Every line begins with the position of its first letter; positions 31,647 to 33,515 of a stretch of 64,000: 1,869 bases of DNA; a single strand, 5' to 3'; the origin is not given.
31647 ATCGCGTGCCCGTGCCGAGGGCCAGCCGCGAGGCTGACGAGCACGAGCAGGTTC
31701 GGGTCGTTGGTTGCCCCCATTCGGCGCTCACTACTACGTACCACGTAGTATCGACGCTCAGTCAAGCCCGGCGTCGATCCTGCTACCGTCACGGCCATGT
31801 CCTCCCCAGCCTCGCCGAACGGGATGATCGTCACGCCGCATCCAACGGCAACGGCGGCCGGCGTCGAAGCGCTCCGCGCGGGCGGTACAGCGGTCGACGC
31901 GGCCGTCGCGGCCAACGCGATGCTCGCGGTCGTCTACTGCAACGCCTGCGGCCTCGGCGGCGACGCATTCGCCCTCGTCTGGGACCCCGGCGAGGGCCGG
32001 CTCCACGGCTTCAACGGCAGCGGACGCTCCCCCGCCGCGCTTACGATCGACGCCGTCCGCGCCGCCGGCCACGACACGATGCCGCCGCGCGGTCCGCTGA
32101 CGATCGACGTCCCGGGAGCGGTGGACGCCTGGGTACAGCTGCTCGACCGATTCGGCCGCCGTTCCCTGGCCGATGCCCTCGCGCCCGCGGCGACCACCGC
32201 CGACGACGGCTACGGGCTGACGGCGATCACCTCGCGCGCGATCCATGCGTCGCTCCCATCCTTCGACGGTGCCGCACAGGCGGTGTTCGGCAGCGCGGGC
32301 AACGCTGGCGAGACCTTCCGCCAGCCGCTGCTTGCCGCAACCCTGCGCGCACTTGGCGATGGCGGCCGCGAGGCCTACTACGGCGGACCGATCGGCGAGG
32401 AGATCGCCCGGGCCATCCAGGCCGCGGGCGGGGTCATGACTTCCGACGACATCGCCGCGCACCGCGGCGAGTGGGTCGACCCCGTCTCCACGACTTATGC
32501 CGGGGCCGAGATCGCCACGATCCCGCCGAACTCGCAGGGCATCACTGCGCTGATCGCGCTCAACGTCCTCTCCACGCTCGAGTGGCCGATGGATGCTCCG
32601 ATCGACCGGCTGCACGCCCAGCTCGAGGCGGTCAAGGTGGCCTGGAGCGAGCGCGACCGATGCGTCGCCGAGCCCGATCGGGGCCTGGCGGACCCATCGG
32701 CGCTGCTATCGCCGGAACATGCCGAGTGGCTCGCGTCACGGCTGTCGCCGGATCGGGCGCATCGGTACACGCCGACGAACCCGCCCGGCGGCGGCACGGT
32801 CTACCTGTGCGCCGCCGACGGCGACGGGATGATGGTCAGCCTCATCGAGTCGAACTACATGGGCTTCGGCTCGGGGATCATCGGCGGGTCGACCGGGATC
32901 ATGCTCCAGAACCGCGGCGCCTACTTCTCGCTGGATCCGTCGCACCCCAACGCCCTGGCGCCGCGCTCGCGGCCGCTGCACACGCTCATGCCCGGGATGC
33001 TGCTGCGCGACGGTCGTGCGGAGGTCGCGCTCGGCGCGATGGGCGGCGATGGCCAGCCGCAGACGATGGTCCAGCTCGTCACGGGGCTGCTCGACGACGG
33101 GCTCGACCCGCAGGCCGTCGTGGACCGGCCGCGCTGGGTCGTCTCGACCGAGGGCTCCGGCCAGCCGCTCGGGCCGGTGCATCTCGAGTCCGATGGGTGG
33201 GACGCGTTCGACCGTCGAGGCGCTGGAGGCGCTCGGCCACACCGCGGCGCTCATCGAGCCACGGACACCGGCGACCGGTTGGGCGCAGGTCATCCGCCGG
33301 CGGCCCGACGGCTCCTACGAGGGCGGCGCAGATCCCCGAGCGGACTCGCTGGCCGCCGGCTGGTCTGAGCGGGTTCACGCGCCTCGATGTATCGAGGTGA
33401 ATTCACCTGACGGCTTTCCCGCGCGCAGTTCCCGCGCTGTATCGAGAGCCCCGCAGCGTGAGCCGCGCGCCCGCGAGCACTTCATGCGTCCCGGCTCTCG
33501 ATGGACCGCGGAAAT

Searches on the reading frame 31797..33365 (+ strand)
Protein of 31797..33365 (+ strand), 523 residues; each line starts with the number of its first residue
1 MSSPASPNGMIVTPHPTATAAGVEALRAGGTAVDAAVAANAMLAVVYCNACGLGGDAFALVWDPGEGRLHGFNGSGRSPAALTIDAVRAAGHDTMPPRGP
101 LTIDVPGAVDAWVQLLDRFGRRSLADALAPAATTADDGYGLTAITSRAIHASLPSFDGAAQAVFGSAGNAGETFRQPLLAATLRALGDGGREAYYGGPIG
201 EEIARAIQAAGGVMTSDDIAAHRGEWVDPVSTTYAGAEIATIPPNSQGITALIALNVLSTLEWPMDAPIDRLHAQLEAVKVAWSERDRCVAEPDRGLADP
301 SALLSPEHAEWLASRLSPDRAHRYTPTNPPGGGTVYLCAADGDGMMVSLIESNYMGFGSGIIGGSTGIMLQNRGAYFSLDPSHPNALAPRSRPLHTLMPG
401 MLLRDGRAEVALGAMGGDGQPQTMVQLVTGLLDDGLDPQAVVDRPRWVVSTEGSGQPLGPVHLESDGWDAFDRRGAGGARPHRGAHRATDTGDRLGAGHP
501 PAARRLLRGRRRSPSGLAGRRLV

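Call 58: search_protein_families(library=pfam, proteins=[window:31797-33365:+], max_evalue=0.00001)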
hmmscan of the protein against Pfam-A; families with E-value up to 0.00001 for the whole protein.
window:31797-33365:+ (523 aa): 1 family
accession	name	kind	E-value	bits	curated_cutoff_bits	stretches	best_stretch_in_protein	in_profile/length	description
PF01019.26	G_glu_transpept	-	4.4e-119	399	27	1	24-450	2-453/512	Gamma-glutamyltranspeptidase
